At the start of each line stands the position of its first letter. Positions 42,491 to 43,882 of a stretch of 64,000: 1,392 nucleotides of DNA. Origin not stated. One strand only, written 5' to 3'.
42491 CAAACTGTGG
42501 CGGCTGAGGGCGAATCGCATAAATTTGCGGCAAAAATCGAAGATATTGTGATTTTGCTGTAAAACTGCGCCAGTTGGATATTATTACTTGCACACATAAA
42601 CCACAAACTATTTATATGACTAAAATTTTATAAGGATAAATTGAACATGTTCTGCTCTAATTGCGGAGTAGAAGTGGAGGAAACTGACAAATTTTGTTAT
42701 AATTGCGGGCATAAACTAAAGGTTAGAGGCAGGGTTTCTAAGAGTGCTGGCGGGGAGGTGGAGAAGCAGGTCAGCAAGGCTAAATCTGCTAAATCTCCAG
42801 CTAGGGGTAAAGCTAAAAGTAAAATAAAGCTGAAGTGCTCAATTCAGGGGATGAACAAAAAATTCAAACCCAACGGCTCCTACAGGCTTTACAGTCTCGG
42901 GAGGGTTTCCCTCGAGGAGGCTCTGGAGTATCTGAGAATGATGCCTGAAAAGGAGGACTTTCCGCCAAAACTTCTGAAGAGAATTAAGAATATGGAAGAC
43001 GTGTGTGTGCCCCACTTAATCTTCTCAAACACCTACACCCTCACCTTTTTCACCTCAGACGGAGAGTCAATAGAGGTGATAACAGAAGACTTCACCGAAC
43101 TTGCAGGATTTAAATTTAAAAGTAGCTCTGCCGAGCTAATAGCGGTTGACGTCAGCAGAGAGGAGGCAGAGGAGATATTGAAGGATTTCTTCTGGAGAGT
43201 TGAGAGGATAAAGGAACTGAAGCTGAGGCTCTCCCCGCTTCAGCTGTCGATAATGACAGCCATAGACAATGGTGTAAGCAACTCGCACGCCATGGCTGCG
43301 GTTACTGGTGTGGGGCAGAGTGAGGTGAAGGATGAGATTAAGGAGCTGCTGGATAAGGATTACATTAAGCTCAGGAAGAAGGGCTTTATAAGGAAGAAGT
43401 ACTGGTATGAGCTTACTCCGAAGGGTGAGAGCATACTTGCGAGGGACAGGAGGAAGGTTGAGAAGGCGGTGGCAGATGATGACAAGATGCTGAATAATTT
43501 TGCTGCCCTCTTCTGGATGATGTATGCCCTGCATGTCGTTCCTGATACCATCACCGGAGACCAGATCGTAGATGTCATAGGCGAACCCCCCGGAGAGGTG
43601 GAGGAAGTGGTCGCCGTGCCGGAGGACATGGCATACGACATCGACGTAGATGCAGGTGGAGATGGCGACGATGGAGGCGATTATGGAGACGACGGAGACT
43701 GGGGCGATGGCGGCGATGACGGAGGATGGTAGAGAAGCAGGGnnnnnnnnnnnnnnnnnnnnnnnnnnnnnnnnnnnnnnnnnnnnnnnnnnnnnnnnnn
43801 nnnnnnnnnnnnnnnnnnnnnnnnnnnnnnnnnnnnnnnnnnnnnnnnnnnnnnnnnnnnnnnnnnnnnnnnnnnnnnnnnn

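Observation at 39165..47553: An 8.4-kb block of lineage-specific regulator and surface genes: candidate undescribed cell-envelope system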

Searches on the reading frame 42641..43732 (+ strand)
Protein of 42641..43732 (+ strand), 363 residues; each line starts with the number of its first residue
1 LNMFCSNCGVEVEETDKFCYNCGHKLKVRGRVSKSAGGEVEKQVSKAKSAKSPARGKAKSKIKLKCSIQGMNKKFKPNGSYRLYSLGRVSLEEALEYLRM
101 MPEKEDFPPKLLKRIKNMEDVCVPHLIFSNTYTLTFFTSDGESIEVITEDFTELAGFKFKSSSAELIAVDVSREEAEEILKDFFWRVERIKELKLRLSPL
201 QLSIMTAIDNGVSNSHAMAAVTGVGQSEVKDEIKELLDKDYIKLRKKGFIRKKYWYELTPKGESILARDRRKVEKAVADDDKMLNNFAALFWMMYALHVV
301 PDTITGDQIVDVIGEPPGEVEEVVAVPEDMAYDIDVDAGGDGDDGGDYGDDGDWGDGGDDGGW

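Call 3: search_protein_families(library=pfam, proteins=[window:42641-43732:+], max_evalue=0.1)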
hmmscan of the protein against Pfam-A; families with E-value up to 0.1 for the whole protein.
window:42641-43732:+ (363 aa): 8 families
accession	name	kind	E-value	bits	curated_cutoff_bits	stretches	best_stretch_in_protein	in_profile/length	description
PF13240.11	Zn_Ribbon_1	-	2.9e-08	33.7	25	1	4-26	1-23/23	zinc-ribbon domain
PF13248.11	Zn_ribbon_3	-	2.1e-05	24.2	27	1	5-26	5-26/26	zinc-ribbon domain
PF12773.13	DZR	-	4.3e-05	24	27.3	1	5-27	1-23/45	Double zinc ribbon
PF24409.1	wHTH-PRTase_assc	-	0.014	15.9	27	0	203-276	2-65/83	wHTH-PRTase associated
PF14803.11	Zn_ribbon_Nudix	-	0.024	15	25.6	0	17-29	1-13/34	Nudix N-terminal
PF25212.1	HVO_A0114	-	0.047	13.9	27.6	0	186-251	9-75/84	HVO_A0114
PF13601.12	HTH_34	-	0.062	13.9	27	0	221-268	23-71/80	Winged helix DNA-binding domain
PF25213.1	HVO_A0261_N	-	0.08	13.3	35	0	198-273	10-78/86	HVO_A0261 N-terminal domain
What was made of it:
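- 42647..43732 (+): regB: 361-aa protein with an N-terminal zinc ribbon, a Lys-rich linker, a middle domain of about 115 aa of unknown fold, a MarR-like domain (171-294) and a disordered acidic tail ending ................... Zn_Ribbon_1 33.7 bits (call 3).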

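Call 4: search_protein_families(library=ncbifam, proteins=[window:42641-43732:+], max_evalue=0.1)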
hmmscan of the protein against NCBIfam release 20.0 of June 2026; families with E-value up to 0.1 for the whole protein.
window:42641-43732:+ (363 aa): 5 families
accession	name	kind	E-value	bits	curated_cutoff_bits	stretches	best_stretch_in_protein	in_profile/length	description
NF010349.0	PRK13777.1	equivalog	0.0042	16.5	153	1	233-324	81-175/190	HTH-type transcriptional regulator Hpr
NF045510.1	4Cys_prefix_kin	domain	0.014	15.7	24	0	15-26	15-26/26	4-Cys prefix domain-containing protein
NF038251.1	AdcR_fam_Zn_TF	equivalog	0.018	15.3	175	1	197-288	34-125/143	zinc-dependent MarR family transcriptional regulator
TIGR04176.1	MarR_EPS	equivalog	0.043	13.9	88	1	214-262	20-70/105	MarR family EPS-associated transcriptional regulator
NF053815.1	teico_TcaA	equivalog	0.084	11.7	550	0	5-45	4-35/463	membrane-associated protein TcaA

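Call 8: find_encoding_contigs(protein=window:42641-43732:+, flank=10000, max_places=6)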
Protein window:42641-43732:+ (363 aa): no gene with exactly this product is on record in the collection.

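Call 9: find_homologous_proteins(query=window:42641-43732:+, max_evalue=0.001)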
Query window:42641-43732:+ (363 aa): 5 proteins with E <= 0.001 among 8000 candidates.
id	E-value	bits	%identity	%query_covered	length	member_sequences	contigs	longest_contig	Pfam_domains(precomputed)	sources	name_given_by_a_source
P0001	1.2e-240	816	100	99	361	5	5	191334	PF13240.12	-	-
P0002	5.3e-166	570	79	82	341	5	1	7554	-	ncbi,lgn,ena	-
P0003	3.1e-98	347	51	77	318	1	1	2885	PF24409.2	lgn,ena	-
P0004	1.0e-83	300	43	87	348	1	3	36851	PF13240.12,PF13248.12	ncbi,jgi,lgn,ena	-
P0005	2.6e-33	134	33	40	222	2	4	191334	PF13240.12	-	-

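Call 10: find_encoding_contigs(protein=P0004, flank=10000, max_places=4)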
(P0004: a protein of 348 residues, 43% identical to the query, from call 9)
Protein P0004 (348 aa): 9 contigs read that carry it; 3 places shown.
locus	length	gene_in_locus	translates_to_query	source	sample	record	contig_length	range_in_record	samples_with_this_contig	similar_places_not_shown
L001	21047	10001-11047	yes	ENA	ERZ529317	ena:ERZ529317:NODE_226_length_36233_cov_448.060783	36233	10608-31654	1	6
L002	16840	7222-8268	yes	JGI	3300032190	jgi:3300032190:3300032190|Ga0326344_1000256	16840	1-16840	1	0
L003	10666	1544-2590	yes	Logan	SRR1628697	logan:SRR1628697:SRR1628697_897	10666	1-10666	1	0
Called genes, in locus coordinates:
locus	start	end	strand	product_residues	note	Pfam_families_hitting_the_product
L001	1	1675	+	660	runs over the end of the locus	PF10633:NPCBM_assoc (weak), PF07691:PA14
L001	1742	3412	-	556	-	PF04675:DNA_ligase_A_N, PF01068:DNA_ligase_A_M, PF09414:RNA_ligase (weak), PF04679:DNA_ligase_A_C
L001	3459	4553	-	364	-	PF02589:LUD_dom, PF00037:Fer4 (faint), PF13183:Fer4_8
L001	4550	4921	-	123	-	PF02589:LUD_dom (weak)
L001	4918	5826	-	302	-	PF02754:CCG (weak)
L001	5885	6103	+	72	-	-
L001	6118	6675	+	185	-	PF00117:GATase, PF07722:Peptidase_C26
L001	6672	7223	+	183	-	PF05977:MFS_3, PF12832:MFS_1_like, PF07690:MFS_1, PF00083:Sugar_tr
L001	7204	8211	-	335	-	PF04055:Radical_SAM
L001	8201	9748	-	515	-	PF02518:HATPase_c, PF13581:HATPase_c_2 (weak)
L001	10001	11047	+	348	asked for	PF13240:Zn_Ribbon_1, PF13248:Zn_ribbon_3 (weak)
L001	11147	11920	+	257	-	PF01975:SurE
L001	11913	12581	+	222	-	PF00455:DeoRC (weak), PF06026:Rib_5-P_isom_A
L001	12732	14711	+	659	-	PF00133:tRNA-synt_1, PF01406:tRNA-synt_1e, PF09334:tRNA-synt_1g, PF19303:Anticodon_3, PF01588:tRNA_bind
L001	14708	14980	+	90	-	-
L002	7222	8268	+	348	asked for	PF13240:Zn_Ribbon_1, PF13248:Zn_ribbon_3 (weak)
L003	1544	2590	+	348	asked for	PF13240:Zn_Ribbon_1, PF13248:Zn_ribbon_3 (weak)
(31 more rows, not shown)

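Call 11: find_encoding_contigs(protein=P0002, flank=10000, max_places=3)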
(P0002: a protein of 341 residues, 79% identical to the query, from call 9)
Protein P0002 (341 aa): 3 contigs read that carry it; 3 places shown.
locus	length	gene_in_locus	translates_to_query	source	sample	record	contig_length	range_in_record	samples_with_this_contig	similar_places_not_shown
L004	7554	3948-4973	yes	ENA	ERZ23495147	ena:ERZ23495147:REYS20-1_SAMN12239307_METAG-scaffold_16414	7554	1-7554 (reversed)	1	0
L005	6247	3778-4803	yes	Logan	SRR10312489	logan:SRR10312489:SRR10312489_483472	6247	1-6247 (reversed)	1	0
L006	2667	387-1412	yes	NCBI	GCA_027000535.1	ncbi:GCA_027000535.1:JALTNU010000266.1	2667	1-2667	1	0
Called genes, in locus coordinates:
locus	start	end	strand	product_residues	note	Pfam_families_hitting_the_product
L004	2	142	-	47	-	?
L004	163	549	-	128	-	PF01850:PIN, PF13470:PIN_3 (weak)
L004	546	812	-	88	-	-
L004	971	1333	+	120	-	-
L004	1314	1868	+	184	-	-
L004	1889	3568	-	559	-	-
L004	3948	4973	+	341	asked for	-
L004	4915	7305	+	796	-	-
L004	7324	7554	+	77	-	?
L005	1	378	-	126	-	?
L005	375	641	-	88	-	-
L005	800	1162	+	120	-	-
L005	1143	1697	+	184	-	-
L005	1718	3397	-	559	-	-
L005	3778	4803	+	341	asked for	-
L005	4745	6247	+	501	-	?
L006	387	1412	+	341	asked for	-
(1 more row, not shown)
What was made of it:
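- A PIN toxin-antitoxin pair is inserted at the left edge in L004/L005 (call 11).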

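Call 12: find_encoding_contigs(protein=P0001, flank=10000, max_places=4)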
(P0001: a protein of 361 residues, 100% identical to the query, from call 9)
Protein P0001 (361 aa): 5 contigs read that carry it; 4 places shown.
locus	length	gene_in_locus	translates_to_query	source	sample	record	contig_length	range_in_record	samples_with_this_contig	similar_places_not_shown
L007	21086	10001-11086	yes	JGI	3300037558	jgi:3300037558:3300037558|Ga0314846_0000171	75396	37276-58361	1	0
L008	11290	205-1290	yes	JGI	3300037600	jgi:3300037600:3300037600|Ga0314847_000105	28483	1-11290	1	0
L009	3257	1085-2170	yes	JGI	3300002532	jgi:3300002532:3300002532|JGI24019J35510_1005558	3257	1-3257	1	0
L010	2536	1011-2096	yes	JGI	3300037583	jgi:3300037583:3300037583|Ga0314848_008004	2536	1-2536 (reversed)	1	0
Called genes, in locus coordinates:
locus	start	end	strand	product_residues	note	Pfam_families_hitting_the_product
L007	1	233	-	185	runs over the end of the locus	PF12838:Fer4_7 (weak), PF13237:Fer4_10, PF13247:Fer4_11, PF14697:Fer4_21 (weak), PF25160:LdpA_Fe-S-bd, PF12797:Fer4_2 (weak), PF12837:Fer4_6, PF00037:Fer4, +5 more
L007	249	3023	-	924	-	PF04879:Molybdop_Fe4S4, PF00384:Molybdopterin, PF01568:Molydop_binding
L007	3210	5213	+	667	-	PF00037:Fer4 (weak), PF12837:Fer4_6 (weak), PF12838:Fer4_7, PF13237:Fer4_10 (weak), PF14697:Fer4_21, PF00037:Fer4 (weak), PF12837:Fer4_6 (weak), PF02662:FlpD, +17 more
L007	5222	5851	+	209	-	PF02613:Nitrate_red_del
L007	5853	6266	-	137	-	PF14539:DUF4442, PF03061:4HBT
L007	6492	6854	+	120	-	-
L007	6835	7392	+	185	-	-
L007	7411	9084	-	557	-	-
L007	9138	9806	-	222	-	PF13240:Zn_Ribbon_1 (weak)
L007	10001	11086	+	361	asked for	PF13240:Zn_Ribbon_1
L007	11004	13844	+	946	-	-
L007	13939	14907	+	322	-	-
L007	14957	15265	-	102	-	PF01638:HxlR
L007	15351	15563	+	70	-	PF09360:zf-CDGSH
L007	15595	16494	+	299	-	PF01323:DSBA, PF13743:Thioredoxin_5, PF13098:Thioredoxin_2 (weak), PF13743:Thioredoxin_5 (weak), PF04703:FaeA (weak)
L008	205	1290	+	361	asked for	PF13240:Zn_Ribbon_1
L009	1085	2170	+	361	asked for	PF13240:Zn_Ribbon_1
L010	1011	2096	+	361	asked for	PF13240:Zn_Ribbon_1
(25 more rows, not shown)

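Call 14: find_related_loci(query=A1, collection=genome_contigs, flank=10000)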
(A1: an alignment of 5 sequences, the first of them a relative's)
Query A1 (361 aa) in genome_contigs; peptide patterns used: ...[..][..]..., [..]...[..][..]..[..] (x = any residue, [..] = any of these).
600 stretches matched a pattern (row limit reached: there are more); 1 encode a relative of the query (tblastn E <= 1e-3); 1 distinct loci.
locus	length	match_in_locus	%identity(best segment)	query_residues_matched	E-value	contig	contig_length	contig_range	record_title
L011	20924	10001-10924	43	1-315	2e-83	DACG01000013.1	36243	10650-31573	MAG TPA_asm: Geoglobus sp. UBA235 UBA235_contig_57, whole genome shotgun sequence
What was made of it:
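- The Geoglobus orthologue stands alone among housekeeping genes (calls 10, 14). Geoglobus has regB alone (calls 10, 14).
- Tried and rejected: The genome-collection scan hit the same limit and returned only the Geoglobus locus (call 14).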

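Call 17: search_protein_families(library=phrogs, proteins=[window:42647-43732:+], max_evalue=0.01)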
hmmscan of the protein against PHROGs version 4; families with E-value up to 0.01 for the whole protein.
window:42647-43732:+ (361 aa): 2 families
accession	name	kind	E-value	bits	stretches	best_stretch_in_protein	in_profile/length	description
phrog_2546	-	unknown function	1.1e-05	26.8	1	1-32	1-32/180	-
phrog_11046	-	transcription regulation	0.002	19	1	205-264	19-77/94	transcriptional regulator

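Call 18: search_protein_families(library=padloc, proteins=[window:42647-43732:+], max_evalue=0.01)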
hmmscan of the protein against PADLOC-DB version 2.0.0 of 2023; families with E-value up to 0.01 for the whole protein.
window:42647-43732:+ (361 aa): 5 families
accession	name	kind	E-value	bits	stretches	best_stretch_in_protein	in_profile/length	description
PDLC03922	MkoB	-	4.6e-06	24.2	1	194-274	26-101/610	-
PDLC01848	CARF3--CARF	-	0.00013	19.7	1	187-264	127-193/197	-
PDLC01849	CARF3--CARF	-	0.0033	15.2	1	190-242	131-183/197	-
PDLC02933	PRTase_III-A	-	0.0051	14.4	1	194-279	281-355/368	-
PDLC03923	MkoB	-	0.0078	13.2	0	195-266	34-99/454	-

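Call 43: search_protein_representatives(alignment_id=A1)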
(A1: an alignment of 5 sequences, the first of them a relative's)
Query: 5 sequences, 353 profile positions. Proteins with E-value up to 0.001 (for the whole library): 456; up to 1e-10: 10; up to 1e-30: 5. The best 150 are listed.
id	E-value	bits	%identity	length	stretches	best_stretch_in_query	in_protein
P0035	4.6e-119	414.1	-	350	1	1-353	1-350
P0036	2.4e-93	329.5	-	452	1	1-343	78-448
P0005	1.5e-92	326.9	-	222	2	175-353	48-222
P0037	1.6e-81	290.6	-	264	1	90-353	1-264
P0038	4.1e-72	259.7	-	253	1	54-306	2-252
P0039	8.3e-14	67.9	-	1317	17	2-44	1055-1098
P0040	1.9e-13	66.7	-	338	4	1-27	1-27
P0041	3.6e-11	59.2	-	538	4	2-44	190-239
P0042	3.8e-11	59.2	-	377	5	3-47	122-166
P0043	9.6e-11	57.8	-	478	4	1-41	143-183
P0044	1.4e-10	57.2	-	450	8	2-45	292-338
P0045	2.3e-10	56.6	-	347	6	3-29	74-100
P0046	5.0e-10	55.5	-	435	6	3-27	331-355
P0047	1.8e-09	53.7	-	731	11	2-32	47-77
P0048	2.7e-09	53.0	-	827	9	3-42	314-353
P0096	9.9e-07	44.6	-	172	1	187-268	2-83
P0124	5.3e-06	42.2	-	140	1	52-177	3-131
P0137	7.8e-06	41.7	-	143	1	189-271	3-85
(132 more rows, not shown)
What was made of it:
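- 42647..43732 (+): The family has 5 clusters in 5.8 billion proteins (call 9) and 5 representatives at E<1e-30 in 1.84 billion (call 43).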

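Call 49: search_protein_families(library=pfam, proteins=[P0036, P0096, P0137, P0124], max_evalue=0.01)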
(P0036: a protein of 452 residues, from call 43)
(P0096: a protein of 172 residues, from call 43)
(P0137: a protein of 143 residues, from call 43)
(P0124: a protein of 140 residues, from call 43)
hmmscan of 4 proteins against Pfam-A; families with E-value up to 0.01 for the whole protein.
P0036 (452 aa): 6 families
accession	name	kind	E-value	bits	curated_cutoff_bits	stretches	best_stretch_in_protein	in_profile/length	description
PF13240.11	Zn_Ribbon_1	-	3.1e-07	30.4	25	1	79-101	1-23/23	zinc-ribbon domain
PF24463.1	DUF7577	-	7.3e-06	25.9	28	1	79-102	4-27/27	Domain of unknown function (DUF7577)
PF12773.13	DZR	-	7.6e-05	23.2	27.3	1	80-102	1-23/45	Double zinc ribbon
PF13248.11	Zn_ribbon_3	-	0.00088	19.1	27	1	80-101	5-26/26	zinc-ribbon domain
PF17032.10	Zn_ribbon_15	-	0.0011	20.2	28.9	1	77-98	52-73/73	zinc-ribbon family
PF14803.11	Zn_ribbon_Nudix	-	0.0084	16.5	25.6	0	79-88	2-11/34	Nudix N-terminal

P0096 (172 aa): 3 families
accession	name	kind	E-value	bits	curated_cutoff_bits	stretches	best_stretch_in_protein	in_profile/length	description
PF24409.1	wHTH-PRTase_assc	-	0.00097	19.6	27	1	7-75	2-60/83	wHTH-PRTase associated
PF14947.12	HTH_45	-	0.0011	19.4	25.5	1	9-78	11-74/77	Winged helix-turn-helix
PF13814.12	Replic_Relax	-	0.0026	18.3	25.3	1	20-79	13-77/191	Replication-relaxation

P0137 (143 aa): 14 families
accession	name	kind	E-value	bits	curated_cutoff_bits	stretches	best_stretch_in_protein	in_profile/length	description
PF13551.12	HTH_29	-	2.1e-05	25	28.1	1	7-43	4-40/64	Winged helix-turn helix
PF24409.1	wHTH-PRTase_assc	-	2.6e-05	24.6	27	1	6-50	2-46/83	wHTH-PRTase associated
PF12802.13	MarR_2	-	8.9e-05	23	27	1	7-46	10-51/61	MarR family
PF24270.1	HTH_Cmi2_C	-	0.00016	22.4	27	1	4-50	77-123/125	Cmi2, C-terminal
PF14394.12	DUF4423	-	0.00019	21.7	30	1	9-68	30-90/165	Domain of unknown function (DUF4423)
PF25213.1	HVO_A0261_N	-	0.00024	21.4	35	1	6-78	15-79/86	HVO_A0261 N-terminal domain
PF01978.25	TrmB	-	0.00042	20.5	25.6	1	12-48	19-55/68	Sugar-specific transcriptional regulator TrmB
PF13518.12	HTH_28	-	0.0011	19.5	25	1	7-44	5-41/52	Helix-turn-helix domain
PF16678.12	UBA_HOIP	-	0.0017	18.7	22.4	0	20-98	66-144/152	HOIP UBA domain pair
PF12840.13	HTH_20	-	0.0035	17.7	27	1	7-46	9-49/51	Helix-turn-helix domain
PF13412.12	HTH_24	-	0.0035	17.3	21.9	1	17-46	19-48/48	Winged helix-turn-helix DNA-binding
PF13730.12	HTH_36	-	0.0064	16.7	25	0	21-44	31-54/55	Helix-turn-helix domain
PF04458.17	DUF505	-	0.0086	14.9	28.7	0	13-80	349-414/622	Protein of unknown function (DUF505)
PF01638.23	HxlR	-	0.0092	16.3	20.8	0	7-83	10-86/91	HxlR-like helix-turn-helix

P0124 (140 aa): 0 families

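Call 52: find_encoding_contigs(protein=P0003, flank=10000, max_places=3)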
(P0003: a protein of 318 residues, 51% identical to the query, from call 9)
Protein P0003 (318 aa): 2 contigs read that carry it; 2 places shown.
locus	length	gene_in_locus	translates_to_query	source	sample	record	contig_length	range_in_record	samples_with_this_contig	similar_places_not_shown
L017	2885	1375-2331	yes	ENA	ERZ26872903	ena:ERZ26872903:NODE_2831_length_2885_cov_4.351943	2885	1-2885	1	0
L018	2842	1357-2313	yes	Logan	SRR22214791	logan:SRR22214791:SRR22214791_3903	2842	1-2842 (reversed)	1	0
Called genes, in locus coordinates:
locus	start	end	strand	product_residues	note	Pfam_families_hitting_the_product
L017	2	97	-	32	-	?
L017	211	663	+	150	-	PF00383:dCMP_cyt_deam_1, PF14437:MafB19-deam, PF14439:Bd3614-deam (weak)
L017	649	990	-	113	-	PF07883:Cupin_2, PF02311:AraC_binding (weak)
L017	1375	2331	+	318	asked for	PF24409:wHTH-PRTase_assc (faint)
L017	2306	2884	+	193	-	?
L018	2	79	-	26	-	?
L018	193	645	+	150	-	PF00383:dCMP_cyt_deam_1, PF14437:MafB19-deam, PF14439:Bd3614-deam (weak)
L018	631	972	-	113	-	PF07883:Cupin_2, PF02311:AraC_binding (weak)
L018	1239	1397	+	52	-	PF13240:Zn_Ribbon_1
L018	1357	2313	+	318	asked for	PF24409:wHTH-PRTase_assc (faint)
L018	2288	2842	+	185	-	?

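Call 61: predict_structure(alignment_id=A1)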
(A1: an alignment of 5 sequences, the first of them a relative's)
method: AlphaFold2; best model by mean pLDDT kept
length: 361 residues; sequences in the alignment: 5
mean_pLDDT: 57.5   pTM: 0.49
mean pLDDT of the five models: 57.5, 51.2, 50.3, 49.6, 49.4
residues with pLDDT >= 90: 42; 70-90: 95; 50-70: 51; < 50: 173
segments of 3 or more residues with pLDDT < 50: 27-87, 104-106, 108-169, 317-361
pLDDT, mean of each block of 10 residues (from residue 1): 71 65 52 27 26 29 28 35 48 64 47 37 34 29 32 37 39 68 71 85 92 82 80 95 69 91 95 87 82 87 80 57 40 36 36 38 39
secondary structure, 60 per line:
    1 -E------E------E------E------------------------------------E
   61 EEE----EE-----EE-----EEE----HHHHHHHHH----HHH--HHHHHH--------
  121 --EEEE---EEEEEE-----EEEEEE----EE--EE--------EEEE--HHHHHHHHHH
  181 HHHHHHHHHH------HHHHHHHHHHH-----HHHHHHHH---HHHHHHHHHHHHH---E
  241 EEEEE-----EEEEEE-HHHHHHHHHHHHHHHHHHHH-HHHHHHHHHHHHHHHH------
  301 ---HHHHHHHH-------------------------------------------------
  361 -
elements in order: E60-63 E82-84 H89-97 H107-112 E123-126 E130-135 E141-146 E165-168 H171-190 H197-207 H213-220 H224-236 E240-245 E251-256 H258-277 H279-294 H304-311
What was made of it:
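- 42647..43732 (+): AF2 is confident only for residues 171-294 (call 61).
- On MarR-family transcription regulator (regA, regB): AF2 residues 171-294 have pLDDT 70-95, with helices 171-190, 197-207, 213-220, 224-236, a wing at 240-256, and helices 258-277 and 279-294 (call 61).
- Tried and rejected: The regB middle domain was modelled with pLDDT below 50, so no fold could be assigned (call 61).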

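Call 64: find_related_loci(query=A1, collection=viral_contigs, flank=10000)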
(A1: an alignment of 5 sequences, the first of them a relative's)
Query A1 (361 aa) in viral_contigs; peptide patterns used: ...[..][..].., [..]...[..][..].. (x = any residue, [..] = any of these).
598 stretches matched a pattern, but none encodes a relative of the query by tblastn (E <= 1e-3).

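Call 66: find_related_loci(query=A1, collection=metagenome_contigs, flank=10000)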
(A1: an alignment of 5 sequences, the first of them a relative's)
Query A1 (361 aa) in metagenome_contigs; peptide patterns used: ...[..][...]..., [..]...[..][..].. (x = any residue, [..] = any of these).
600 stretches matched a pattern, but none encodes a relative of the query by tblastn (E <= 1e-3).
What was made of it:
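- Tried and rejected: The first metagenome scan, with the regB profile, found nothing because its low-complexity patterns saturated the row limit (call 66).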
